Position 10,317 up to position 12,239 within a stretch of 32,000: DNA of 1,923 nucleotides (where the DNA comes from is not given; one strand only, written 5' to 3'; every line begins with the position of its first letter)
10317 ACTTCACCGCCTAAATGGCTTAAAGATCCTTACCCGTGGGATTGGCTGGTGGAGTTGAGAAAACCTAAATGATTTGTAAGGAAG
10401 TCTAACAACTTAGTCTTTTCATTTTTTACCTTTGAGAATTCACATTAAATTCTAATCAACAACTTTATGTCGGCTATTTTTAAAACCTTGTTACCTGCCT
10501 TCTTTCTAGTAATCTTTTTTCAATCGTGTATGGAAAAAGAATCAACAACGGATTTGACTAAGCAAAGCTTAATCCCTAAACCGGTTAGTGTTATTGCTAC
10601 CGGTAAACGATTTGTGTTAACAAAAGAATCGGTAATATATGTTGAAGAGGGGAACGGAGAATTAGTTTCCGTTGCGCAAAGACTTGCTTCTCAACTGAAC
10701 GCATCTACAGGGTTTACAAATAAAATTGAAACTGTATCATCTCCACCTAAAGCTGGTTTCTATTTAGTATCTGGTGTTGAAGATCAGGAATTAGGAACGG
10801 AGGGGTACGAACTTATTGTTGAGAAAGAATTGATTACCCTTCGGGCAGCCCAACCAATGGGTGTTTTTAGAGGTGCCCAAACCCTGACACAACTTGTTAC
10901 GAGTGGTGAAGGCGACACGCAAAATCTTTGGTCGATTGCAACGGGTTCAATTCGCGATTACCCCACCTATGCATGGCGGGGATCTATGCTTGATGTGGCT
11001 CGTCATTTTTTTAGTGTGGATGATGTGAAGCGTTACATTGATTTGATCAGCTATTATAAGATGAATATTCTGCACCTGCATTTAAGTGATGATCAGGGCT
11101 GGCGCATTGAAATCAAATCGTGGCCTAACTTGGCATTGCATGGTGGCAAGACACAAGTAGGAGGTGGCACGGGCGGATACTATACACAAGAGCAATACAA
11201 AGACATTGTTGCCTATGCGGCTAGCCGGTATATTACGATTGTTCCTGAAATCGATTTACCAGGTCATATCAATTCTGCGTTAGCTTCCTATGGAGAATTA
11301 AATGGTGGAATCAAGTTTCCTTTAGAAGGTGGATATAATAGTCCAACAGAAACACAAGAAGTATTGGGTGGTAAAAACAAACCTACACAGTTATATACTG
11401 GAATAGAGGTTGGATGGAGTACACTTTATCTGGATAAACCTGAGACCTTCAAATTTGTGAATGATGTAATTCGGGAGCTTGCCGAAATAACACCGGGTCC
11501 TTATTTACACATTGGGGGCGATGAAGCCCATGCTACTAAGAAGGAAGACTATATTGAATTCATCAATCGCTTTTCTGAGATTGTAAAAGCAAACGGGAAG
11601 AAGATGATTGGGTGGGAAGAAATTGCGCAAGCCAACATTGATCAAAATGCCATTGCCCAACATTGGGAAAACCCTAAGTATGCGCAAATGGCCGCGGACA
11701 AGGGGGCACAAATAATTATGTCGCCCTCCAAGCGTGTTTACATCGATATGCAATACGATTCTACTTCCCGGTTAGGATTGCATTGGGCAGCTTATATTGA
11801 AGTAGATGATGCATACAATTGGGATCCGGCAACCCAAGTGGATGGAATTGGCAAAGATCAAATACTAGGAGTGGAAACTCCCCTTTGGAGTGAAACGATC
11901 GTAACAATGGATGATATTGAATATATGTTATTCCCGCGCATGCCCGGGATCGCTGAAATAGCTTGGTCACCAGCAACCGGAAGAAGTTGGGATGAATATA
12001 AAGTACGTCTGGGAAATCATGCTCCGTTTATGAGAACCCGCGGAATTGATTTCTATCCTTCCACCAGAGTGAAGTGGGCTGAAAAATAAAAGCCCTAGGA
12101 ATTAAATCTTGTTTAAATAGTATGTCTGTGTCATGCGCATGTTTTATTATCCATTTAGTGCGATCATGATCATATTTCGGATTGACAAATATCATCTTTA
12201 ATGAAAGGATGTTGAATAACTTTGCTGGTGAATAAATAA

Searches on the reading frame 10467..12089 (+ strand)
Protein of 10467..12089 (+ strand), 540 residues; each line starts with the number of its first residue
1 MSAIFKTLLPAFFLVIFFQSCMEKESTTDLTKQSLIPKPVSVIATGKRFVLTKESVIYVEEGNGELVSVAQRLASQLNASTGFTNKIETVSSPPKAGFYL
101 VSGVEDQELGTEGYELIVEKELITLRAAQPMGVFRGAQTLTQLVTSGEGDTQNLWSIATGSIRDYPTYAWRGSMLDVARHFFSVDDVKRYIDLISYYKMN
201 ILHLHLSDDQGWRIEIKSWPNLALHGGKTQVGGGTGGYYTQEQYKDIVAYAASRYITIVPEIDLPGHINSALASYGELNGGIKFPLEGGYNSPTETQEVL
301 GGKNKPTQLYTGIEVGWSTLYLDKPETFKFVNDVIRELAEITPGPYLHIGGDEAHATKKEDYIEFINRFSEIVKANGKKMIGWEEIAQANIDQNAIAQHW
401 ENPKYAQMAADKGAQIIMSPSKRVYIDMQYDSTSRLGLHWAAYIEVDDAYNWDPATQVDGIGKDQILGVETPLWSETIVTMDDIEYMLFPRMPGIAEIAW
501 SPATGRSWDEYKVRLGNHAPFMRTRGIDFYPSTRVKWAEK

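Call 8: search_protein_families(library=pfam, proteins=[window:10467-12089:+], max_evalue=0.01)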
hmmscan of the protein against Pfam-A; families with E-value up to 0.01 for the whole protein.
window:10467-12089:+ (540 aa): 3 families
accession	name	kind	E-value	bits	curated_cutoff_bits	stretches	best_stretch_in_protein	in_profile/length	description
PF00728.28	Glyco_hydro_20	-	6.2e-91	305.8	22.3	1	168-502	1-347/348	Glycosyl hydrolase family 20, catalytic domain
PF02838.20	Glyco_hydro_20b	-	1.2e-20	75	26.1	1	33-165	2-124/124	Glycosyl hydrolase family 20, domain 2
PF14845.11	Glycohydro_20b2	-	0.0032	18.6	27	0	111-143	97-130/130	beta-acetyl hexosaminidase like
